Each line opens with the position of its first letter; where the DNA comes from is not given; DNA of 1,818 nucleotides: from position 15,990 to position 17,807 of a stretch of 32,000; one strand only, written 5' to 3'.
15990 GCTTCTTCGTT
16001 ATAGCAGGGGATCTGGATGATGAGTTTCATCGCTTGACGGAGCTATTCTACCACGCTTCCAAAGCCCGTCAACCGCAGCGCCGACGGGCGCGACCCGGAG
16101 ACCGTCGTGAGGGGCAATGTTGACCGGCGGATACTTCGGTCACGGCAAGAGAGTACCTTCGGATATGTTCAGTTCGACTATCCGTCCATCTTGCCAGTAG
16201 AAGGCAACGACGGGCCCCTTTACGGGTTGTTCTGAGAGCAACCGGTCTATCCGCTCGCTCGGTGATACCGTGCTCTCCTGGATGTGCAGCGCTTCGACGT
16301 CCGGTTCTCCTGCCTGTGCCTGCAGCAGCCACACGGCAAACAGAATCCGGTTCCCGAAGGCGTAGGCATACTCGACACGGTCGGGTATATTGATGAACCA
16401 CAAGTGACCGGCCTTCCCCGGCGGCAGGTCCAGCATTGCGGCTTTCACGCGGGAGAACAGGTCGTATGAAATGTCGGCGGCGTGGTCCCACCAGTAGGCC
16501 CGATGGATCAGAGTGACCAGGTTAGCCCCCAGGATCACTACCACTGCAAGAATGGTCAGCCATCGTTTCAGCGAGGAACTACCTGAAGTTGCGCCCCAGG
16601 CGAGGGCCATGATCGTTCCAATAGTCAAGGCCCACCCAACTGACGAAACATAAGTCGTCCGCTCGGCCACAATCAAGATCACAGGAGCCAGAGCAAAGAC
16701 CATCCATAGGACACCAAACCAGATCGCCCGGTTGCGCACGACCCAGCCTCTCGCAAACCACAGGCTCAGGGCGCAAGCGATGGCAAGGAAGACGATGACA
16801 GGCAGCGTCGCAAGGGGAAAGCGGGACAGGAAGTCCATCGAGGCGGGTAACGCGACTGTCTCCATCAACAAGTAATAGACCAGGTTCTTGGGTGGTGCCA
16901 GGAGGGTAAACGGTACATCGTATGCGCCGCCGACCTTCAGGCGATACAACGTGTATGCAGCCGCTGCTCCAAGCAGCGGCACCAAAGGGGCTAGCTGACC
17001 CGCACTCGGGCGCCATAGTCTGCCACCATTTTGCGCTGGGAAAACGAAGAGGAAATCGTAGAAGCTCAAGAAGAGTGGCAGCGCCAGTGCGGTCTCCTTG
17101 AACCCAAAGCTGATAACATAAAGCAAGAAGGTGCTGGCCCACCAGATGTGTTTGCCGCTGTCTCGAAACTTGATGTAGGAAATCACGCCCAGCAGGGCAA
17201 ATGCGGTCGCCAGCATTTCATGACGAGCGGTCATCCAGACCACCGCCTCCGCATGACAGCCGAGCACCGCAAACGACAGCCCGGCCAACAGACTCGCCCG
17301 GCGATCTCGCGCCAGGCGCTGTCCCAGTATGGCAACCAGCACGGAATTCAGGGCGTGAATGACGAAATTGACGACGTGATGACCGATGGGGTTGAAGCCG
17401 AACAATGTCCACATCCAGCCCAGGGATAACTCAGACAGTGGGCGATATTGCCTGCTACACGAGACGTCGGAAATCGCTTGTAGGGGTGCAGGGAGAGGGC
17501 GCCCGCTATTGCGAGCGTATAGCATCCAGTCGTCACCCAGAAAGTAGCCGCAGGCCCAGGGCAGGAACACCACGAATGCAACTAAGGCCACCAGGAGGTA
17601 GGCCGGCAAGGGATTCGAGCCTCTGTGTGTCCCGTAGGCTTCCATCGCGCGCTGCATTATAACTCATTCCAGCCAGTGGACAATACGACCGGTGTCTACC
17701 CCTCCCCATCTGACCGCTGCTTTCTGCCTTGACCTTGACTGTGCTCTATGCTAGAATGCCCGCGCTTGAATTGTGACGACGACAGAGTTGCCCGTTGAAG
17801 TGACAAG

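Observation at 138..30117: Composite 30-kb envelope-glycan locus: Wzx/PGT lipid-linked assembly fused to a GT-C glycosylation hub, with no recognisable polymerase, chain-length or export genes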

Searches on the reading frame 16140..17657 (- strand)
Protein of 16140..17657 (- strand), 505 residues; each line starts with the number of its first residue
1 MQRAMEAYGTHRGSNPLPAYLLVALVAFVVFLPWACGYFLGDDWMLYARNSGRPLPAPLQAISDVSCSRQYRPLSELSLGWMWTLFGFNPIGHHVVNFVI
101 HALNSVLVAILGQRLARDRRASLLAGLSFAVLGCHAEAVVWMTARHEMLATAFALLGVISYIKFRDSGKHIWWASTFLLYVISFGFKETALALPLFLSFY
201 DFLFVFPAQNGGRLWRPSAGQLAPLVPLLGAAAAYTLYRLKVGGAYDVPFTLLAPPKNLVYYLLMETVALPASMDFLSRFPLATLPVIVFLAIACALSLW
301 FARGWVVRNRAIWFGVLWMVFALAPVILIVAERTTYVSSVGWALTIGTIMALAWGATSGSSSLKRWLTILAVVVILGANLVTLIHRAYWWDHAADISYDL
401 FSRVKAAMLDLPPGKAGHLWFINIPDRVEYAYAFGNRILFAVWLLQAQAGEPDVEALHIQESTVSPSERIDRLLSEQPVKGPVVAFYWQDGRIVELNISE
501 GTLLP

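Call 4: search_protein_families(library=pfam, proteins=[window:16140-17657:-], max_evalue=0.01)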
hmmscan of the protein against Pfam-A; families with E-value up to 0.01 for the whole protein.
window:16140-17657:- (505 aa): 0 families

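Call 6: search_protein_families(library=ncbifam, proteins=[window:16140-17657:-], max_evalue=0.01)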
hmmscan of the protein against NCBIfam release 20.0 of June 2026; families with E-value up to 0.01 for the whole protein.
window:16140-17657:- (505 aa): 0 families

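Call 13: find_homologous_proteins(query=window:16140-17657:-)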
Query window:16140-17657:- (505 aa): 55 proteins with E <= 0.001 among 8000 candidates.
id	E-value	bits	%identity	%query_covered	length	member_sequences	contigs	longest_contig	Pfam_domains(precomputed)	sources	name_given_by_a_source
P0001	0.0e+0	1135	100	100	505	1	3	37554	-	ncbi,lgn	ncbi:MAG: ArnT family glycosyltransferase [Anaerolineae bacterium]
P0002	6.2e-230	783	70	95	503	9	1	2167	-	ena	-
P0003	4.8e-229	780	72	96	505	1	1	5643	-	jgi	jgi:hypothetical protein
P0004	2.0e-223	761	67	99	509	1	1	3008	-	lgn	-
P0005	3.2e-223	760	68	99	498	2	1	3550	-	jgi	-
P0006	5.4e-204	697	65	97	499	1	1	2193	-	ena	-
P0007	4.2e-199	681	62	100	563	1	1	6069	-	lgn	-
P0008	7.5e-198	677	64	95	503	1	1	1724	-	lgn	-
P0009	1.2e-196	673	66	100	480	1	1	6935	-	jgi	-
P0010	7.4e-194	664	64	94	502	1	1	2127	-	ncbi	-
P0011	2.7e-191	655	62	96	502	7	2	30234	-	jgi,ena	-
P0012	7.3e-191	654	62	93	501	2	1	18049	-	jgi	jgi:hypothetical protein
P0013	6.3e-189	647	60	99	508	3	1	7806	-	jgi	-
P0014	3.6e-187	641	61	96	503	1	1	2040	-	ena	-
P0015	6.9e-185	634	60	97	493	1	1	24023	-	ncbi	-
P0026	5.3e-169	582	58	97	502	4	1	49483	-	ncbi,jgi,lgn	jgi:hypothetical protein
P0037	7.5e-136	472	47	97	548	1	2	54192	-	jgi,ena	-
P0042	2.0e-10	58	27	72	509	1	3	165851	PF14559.13,PF13431.13,PF13414.13,PF13371.13,PF00515.35,PF13424.13,PF13432.13,PF13428.13,PF13181.13,PF07719.24,PF13231.13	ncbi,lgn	-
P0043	5.6e-10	57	36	27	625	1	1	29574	PF13431.13,PF13414.13,PF08409.17,PF13176.13,PF13428.13,PF13374.13,PF14559.13,PF00515.35,PF12895.14,PF13424.13,PF13432.13,PF13181.13,PF07719.24,PF13174.13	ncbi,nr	ncbi:MAG: tetratricopeptide repeat protein [Deltaproteobacteria bacterium]|nr:tetratricopeptide repe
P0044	1.5e-8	52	30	69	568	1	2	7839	PF13231.13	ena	-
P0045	2.2e-8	52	27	60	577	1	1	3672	PF13231.13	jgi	jgi:hypothetical protein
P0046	4.7e-7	47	32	45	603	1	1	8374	PF13431.13,PF13414.13,PF13176.13,PF13428.13,PF14559.13,PF13371.13,PF00515.35,PF13424.13,PF13432.13,PF13181.13,PF07719.24,PF13231.13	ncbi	-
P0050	2.7e-5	41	26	56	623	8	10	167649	PF13431.13,PF13414.13,PF13428.13,PF13374.13,PF14559.13,PF24575.2,PF00515.35,PF13424.13,PF13432.13,PF13181.13,PF07719.24,PF13174.13,PF13231.13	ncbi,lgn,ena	-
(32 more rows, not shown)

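Call 14: find_encoding_contigs(protein=P0001, flank=10000, max_places=3)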
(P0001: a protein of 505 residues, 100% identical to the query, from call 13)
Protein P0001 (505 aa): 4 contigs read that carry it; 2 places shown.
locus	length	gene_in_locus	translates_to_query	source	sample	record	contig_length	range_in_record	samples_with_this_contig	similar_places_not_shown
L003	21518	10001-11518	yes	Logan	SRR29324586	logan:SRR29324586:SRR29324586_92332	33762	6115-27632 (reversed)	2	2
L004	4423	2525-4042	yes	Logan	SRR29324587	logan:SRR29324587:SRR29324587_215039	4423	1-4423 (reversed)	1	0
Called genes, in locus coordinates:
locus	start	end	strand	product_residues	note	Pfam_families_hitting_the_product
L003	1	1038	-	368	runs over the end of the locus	PF13439:Glyco_transf_4 (weak), PF00534:Glycos_transf_1, PF13692:Glyco_trans_1_4, PF13524:Glyco_trans_1_2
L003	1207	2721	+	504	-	PF01476:LysM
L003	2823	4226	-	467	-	PF13727:CoA_binding_3, PF02397:Bac_transf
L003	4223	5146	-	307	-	PF00535:Glycos_transf_2, PF13641:Glyco_tranf_2_3, PF13632:Glyco_trans_2_3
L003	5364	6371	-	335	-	PF13439:Glyco_transf_4 (faint), PF13692:Glyco_trans_1_4 (weak), PF00534:Glycos_transf_1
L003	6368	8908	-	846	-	PF09586:YfhO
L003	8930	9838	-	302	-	PF00535:Glycos_transf_2, PF13641:Glyco_tranf_2_3 (weak)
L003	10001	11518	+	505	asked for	-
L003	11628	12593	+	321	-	PF00535:Glycos_transf_2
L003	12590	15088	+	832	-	PF07760:DUF1616 (weak), PF20176:DUF6541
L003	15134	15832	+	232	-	PF13489:Methyltransf_23, PF13847:Methyltransf_31 (faint), PF08241:Methyltransf_11, PF08242:Methyltransf_12, PF13649:Methyltransf_25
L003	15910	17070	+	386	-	PF13579:Glyco_trans_4_4, PF13439:Glyco_transf_4 (weak), PF00534:Glycos_transf_1, PF13692:Glyco_trans_1_4, PF13524:Glyco_trans_1_2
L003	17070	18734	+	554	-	PF02366:PMT, PF13231:PMT_2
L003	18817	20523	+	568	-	PF00884:Sulfatase (faint), PF01663:Phosphodiest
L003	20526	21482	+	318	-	PF13641:Glyco_tranf_2_3, PF00535:Glycos_transf_2, PF13632:Glyco_trans_2_3 (weak)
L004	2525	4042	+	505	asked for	-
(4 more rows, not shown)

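Call 15: find_encoding_contigs(protein=P0026, flank=10000, max_places=2)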
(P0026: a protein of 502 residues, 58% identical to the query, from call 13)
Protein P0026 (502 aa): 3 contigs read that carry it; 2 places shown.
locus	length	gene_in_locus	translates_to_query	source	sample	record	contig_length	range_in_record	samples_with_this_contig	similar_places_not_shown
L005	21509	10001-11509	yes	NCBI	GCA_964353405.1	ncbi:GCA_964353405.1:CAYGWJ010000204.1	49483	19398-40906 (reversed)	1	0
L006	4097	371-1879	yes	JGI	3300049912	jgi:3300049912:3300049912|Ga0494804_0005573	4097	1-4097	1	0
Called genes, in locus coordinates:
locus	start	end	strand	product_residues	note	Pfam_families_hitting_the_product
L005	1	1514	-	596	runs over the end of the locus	PF13692:Glyco_trans_1_4 (weak), PF13524:Glyco_trans_1_2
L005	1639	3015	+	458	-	PF00534:Glycos_transf_1, PF13692:Glyco_trans_1_4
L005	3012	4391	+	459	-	PF00534:Glycos_transf_1 (weak), PF13692:Glyco_trans_1_4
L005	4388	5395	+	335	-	PF00535:Glycos_transf_2, PF13641:Glyco_tranf_2_3, PF13632:Glyco_trans_2_3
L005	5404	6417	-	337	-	PF13692:Glyco_trans_1_4, PF00534:Glycos_transf_1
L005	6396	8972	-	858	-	PF09586:YfhO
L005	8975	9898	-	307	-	PF00535:Glycos_transf_2, PF13641:Glyco_tranf_2_3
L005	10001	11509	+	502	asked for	-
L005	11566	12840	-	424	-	PF00005:ABC_tran, PF14524:Wzt_C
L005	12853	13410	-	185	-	PF00908:dTDP_sugar_isom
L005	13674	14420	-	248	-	PF08241:Methyltransf_11, PF08242:Methyltransf_12, PF13489:Methyltransf_23 (faint), PF13649:Methyltransf_25, PF13847:Methyltransf_31 (weak)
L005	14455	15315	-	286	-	PF01370:Epimerase, PF04321:RmlD_sub_bind, PF16363:GDP_Man_Dehyd, PF02719:Polysacc_synt_2 (weak)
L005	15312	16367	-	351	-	PF01073:3Beta_HSD, PF01370:Epimerase, PF04321:RmlD_sub_bind, PF05368:NmrA (faint), PF07993:NAD_binding_4 (faint), PF13460:NAD_binding_10, PF16363:GDP_Man_Dehyd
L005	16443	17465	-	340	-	PF01073:3Beta_HSD, PF01370:Epimerase, PF02719:Polysacc_synt_2, PF04321:RmlD_sub_bind, PF05368:NmrA, PF07993:NAD_binding_4, PF13460:NAD_binding_10 (weak), PF16363:GDP_Man_Dehyd, +1 more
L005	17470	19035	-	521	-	PF07705:CARDB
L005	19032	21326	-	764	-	PF24684:Vgb_lyase, PF08450:SGL (faint), PF24684:Vgb_lyase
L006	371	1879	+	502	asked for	-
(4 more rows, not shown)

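Call 16: find_encoding_contigs(protein=P0037, flank=10000, max_places=2)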
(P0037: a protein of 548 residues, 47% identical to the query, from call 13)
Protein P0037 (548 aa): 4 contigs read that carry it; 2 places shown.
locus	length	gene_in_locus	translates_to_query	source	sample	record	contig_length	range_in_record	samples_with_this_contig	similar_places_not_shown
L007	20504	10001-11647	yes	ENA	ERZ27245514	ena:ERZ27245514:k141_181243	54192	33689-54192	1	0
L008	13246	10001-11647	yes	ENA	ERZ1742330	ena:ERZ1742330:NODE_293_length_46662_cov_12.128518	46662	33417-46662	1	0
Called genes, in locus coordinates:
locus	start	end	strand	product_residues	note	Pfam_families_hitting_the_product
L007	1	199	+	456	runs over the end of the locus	PF00534:Glycos_transf_1 (weak), PF13692:Glyco_trans_1_4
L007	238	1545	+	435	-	PF00535:Glycos_transf_2, PF13506:Glyco_transf_21, PF13641:Glyco_tranf_2_3, PF13632:Glyco_trans_2_3 (weak)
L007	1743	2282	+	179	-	-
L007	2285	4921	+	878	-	PF00534:Glycos_transf_1, PF13692:Glyco_trans_1_4, PF13524:Glyco_trans_1_2, PF20706:GT4-conflict (weak), PF00534:Glycos_transf_1, PF13692:Glyco_trans_1_4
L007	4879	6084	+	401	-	PF00534:Glycos_transf_1, PF13692:Glyco_trans_1_4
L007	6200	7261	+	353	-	PF03567:Sulfotransfer_2, PF06990:Gal-3-0_sulfotr (faint)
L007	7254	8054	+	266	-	PF13489:Methyltransf_23, PF13847:Methyltransf_31, PF08241:Methyltransf_11, PF08242:Methyltransf_12, PF13649:Methyltransf_25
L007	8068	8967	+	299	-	PF00535:Glycos_transf_2, PF13641:Glyco_tranf_2_3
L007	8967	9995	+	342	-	PF13692:Glyco_trans_1_4, PF00534:Glycos_transf_1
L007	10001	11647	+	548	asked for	-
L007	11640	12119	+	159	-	-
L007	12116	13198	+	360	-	PF20706:GT4-conflict (weak), PF00534:Glycos_transf_1, PF13692:Glyco_trans_1_4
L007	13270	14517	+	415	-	PF13439:Glyco_transf_4, PF13579:Glyco_trans_4_4, PF20706:GT4-conflict, PF00534:Glycos_transf_1, PF13692:Glyco_trans_1_4, PF13524:Glyco_trans_1_2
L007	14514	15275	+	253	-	-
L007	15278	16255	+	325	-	PF00535:Glycos_transf_2, PF13641:Glyco_tranf_2_3, PF13632:Glyco_trans_2_3 (faint)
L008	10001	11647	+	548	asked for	-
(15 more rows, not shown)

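Call 21: find_related_loci(query=A1, collection=genome_contigs, flank=10000)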
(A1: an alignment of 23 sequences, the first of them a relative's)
Query A1 (505 aa) in genome_contigs; peptide patterns used: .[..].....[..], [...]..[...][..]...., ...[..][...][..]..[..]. (x = any residue, [..] = any of these).
106 stretches matched a pattern; 5 encode a relative of the query (tblastn E <= 1e-3); 5 distinct loci.
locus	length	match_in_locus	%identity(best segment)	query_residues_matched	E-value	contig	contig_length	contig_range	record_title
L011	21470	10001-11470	58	16-505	1e-174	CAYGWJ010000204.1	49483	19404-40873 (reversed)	MAG TPA_asm: uncultured Anaerolineae bacterium isolate ERP119294_co2_411 genome assembly, contig: k141_3573899, whole ge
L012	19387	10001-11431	57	20-497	1e-166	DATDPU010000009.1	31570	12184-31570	MAG TPA_asm: Anaerolineae bacterium isolate SMAG_U7929 k141_2885263, whole genome shotgun sequence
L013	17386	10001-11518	50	5-497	7e-155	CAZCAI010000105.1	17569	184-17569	MAG TPA_asm: uncultured Anaerolineales bacterium isolate SRP332253_co1_146 genome assembly, contig: NODE_5255_length_175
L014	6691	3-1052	50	150-497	2e-99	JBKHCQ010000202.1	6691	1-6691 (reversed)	MAG: Anaerolineales bacterium isolate D1M03_10 NODE_6596_length_6691_cov_8.169681, whole genome shotgun sequence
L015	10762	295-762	59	265-419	3e-46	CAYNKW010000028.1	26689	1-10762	MAG TPA_asm: uncultured Anaerolineae bacterium isolate SRP068000_co1_68 genome assembly, contig: NODE_2134_length_26689_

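Call 22: find_related_loci(query=A1, collection=metagenome_contigs, flank=10000)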
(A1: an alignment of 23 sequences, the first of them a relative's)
Query A1 (505 aa) in metagenome_contigs; peptide patterns used: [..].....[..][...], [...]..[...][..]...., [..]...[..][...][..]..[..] (x = any residue, [..] = any of these).
230 stretches matched a pattern; 22 encode a relative of the query (tblastn E <= 1e-3); 22 distinct loci.
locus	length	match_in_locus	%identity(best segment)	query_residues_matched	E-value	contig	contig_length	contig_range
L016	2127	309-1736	64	33-505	0e+0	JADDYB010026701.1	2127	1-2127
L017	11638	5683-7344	56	3-502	0e+0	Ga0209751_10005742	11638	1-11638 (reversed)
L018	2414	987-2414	62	18-487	0e+0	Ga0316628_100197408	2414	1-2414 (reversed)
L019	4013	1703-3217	57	3-505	4e-178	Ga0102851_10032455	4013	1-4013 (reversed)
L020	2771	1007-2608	54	3-505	2e-179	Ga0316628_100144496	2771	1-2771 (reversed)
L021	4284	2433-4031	53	3-504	1e-169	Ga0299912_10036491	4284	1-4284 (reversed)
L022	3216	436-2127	51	3-505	7e-171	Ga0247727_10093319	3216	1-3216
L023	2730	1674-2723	65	13-360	3e-152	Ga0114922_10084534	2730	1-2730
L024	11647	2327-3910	47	11-498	3e-141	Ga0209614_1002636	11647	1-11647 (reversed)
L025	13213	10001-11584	47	11-498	3e-141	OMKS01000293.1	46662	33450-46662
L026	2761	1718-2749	60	15-360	7e-128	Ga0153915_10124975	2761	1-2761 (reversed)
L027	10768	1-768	58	251-505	2e-88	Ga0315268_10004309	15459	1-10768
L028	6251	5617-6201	65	18-212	6e-76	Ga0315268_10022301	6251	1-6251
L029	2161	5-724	54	268-505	1e-72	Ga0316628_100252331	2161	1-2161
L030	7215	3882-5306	35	20-505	4e-68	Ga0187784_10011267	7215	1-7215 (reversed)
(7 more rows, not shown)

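Call 26: search_solved_structures(query=A1, max_evalue=1)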
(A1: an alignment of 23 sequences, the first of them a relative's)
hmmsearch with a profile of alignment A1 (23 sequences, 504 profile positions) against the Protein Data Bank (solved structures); distinct sequences matched with E-value up to 1: 0.

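Call 50: search_solved_structures(query=A4, max_evalue=1)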
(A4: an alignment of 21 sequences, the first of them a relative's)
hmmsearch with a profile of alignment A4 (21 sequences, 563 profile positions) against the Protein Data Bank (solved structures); distinct sequences matched with E-value up to 1: 316 (the best 60 are shown).
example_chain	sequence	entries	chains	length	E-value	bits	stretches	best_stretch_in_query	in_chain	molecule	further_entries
9qhb_A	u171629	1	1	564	1.3e-178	598.4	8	418-555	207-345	Engineered tetratricopeptide repeat protein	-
8bu0_A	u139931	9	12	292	3.4e-67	230.6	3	423-555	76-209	Consensus tetratricopeptide repeat protein | Crystal structure of an 8-repeat consensus TPR superhelix with Zinc. | Monomer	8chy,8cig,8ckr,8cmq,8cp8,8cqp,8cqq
9qhc_A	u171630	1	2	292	6.9e-65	223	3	418-555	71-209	Engineered tetratricopeptide repeat protein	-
7ntf_A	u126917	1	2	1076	1.4e-45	159.3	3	408-552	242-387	Isoform 1 of UDP-N-acetylglucosamine--peptide N-acetylglucosaminyltransferase 110 kDa subu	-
7yea_A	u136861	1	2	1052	1.4e-45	159.3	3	408-552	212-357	UDP-N-acetylglucosamine--peptide N-acetylglucosaminyltransferase 110 kDa subunit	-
7yeh_B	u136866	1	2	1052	1.4e-45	159.3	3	408-552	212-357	UDP-N-acetylglucosamine--peptide N-acetylglucosaminyltransferase 110 kDa subunit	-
1w3b_A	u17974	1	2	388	8.7e-36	126.9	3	408-551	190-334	UDP-N-ACETYLGLUCOSAMINE--PEPTIDE N-ACETYLGLUCOSAMINYLTRANSFERASE 110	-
6eou_A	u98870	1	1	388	1.9e-35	125.8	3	408-551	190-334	UDP-N-acetylglucosamine--peptide N-acetylglucosaminyltransferase 110 kDa subunit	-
7y4i_A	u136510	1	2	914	4e-32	114.8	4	416-528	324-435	Probable UDP-N-acetylglucosamine--peptide N-acetylglucosaminyltransferase SPINDLY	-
8dtf_A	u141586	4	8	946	4.8e-32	114.6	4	416-528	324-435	Probable UDP-N-acetylglucosamine--peptide N-acetylglucosaminyltransferase SPINDLY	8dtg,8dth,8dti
8ch0_A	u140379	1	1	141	4.9e-28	101.3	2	456-524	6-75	Consensus tetratricopeptide repeat protein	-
2fo7_A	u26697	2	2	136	1e-27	100.3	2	457-524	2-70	SYNTHETIC CONSENSUS TPR PROTEIN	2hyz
9gzg_A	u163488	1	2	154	3.2e-26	95.3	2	456-535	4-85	Engineered CTPR protein with glutamic acids for conductivity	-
7obi_A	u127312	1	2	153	5.3e-26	94.6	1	420-556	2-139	CTPR-rv4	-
1na0_A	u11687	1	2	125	2.1e-22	82.7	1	418-535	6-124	designed protein CTPR3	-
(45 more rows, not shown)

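Call 51: search_protein_families(library=pfam, alignment_id=A4, max_evalue=0.01)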
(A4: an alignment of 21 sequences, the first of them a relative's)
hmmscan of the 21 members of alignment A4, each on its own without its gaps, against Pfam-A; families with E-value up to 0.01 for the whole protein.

A. member 1, P0001 (505 aa): 0 families

B. families by the number of members that match (of 21 scanned): 38 families (the first 25 are shown)
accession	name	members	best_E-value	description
PF07719.23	TPR_2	8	1.5e-63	Tetratricopeptide repeat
PF00515.34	TPR_1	8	7.3e-63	Tetratricopeptide repeat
PF13414.12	TPR_11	8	6.7e-62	TPR repeat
PF13431.12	TPR_17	8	3.4e-51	Tetratricopeptide repeat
PF13432.12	TPR_16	8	2.6e-46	Tetratricopeptide repeat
PF13181.12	TPR_8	8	1.3e-44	Tetratricopeptide repeat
PF14559.12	TPR_19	8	5.7e-41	Tetratricopeptide repeat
PF13424.12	TPR_12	8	8.1e-41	Tetratricopeptide repeat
PF13428.12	TPR_14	8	1.5e-32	Tetratricopeptide repeat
PF13176.12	TPR_7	8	1.9e-22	Tetratricopeptide repeat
PF13374.12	TPR_10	7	6.5e-26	Tetratricopeptide repeat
PF13371.12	TPR_9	6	3.3e-27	Tetratricopeptide repeat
PF13174.12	TPR_6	5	1.9e-18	Tetratricopeptide repeat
PF13231.12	PMT_2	5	9.6e-12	Dolichyl-phosphate-mannose-protein mannosyltransferase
PF23914.1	TPR_CcmH_CycH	4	1.2e-16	Cytochrome c-type biogenesis protein H TPR domain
PF08409.16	TMTC_DUF1736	1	1.7e-10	Protein O-mannosyl-transferase TMTC, DUF1736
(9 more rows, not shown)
